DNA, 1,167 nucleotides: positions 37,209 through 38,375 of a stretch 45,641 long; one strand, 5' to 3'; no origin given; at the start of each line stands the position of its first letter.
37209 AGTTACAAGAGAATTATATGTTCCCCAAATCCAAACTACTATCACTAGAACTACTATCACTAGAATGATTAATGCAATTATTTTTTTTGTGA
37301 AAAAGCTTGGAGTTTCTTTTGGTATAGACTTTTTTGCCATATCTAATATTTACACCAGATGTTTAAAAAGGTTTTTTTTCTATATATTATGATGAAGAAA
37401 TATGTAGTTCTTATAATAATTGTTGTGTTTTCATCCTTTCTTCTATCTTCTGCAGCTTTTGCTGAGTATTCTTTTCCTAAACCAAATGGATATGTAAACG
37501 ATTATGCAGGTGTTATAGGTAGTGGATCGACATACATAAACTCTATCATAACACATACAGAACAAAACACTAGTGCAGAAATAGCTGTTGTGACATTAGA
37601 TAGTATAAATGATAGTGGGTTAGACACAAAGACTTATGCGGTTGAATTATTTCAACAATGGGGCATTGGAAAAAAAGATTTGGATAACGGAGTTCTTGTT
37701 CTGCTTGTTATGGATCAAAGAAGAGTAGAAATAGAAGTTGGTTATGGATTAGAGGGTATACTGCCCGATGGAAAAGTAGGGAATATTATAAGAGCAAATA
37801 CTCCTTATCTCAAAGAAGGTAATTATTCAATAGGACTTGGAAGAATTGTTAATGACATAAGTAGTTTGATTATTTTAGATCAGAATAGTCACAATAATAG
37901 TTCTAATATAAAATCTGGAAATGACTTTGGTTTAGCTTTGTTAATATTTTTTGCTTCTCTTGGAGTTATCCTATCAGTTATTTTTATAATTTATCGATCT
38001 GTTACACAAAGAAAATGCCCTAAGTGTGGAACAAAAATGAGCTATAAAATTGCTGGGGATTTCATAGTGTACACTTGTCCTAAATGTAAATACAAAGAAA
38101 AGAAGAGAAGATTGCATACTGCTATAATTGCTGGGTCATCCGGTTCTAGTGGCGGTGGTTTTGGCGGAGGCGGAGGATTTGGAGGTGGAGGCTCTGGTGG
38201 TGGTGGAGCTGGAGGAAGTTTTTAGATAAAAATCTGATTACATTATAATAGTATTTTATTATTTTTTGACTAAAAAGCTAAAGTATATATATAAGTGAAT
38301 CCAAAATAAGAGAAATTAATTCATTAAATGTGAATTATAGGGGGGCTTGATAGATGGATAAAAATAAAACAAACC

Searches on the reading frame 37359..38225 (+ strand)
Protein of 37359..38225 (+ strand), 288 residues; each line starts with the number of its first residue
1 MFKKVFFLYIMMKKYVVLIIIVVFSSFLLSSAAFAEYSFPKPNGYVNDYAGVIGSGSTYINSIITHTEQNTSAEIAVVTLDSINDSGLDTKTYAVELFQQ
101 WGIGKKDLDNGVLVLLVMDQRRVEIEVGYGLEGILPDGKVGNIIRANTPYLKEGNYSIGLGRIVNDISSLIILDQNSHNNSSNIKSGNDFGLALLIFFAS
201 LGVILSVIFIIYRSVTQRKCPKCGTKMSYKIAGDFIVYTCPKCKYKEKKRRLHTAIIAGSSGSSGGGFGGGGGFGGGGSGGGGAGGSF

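Call 4: search_protein_families(library=pfam, proteins=[window:37359-38225:+], max_evalue=0.01)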
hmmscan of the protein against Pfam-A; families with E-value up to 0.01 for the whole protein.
window:37359-38225:+ (288 aa): 4 families
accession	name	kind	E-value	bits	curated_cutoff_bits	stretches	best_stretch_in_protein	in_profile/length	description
PF04536.20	TPM_phosphatase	-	1e-33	116.4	22.1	1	46-168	1-123/125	TPM domain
PF13453.11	Zn_ribbon_TFIIB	-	0.00022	21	22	1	219-244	1-26/41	Transcription factor zinc-finger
PF12760.12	Zn_ribbon_IS1595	-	0.0035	17.7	25.4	1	218-245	19-45/46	Transposase zinc-ribbon domain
PF07282.18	Cas12f1-like_TNB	-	0.0044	17.6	26.3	1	211-247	22-50/60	Cas12f1-like, TNB domain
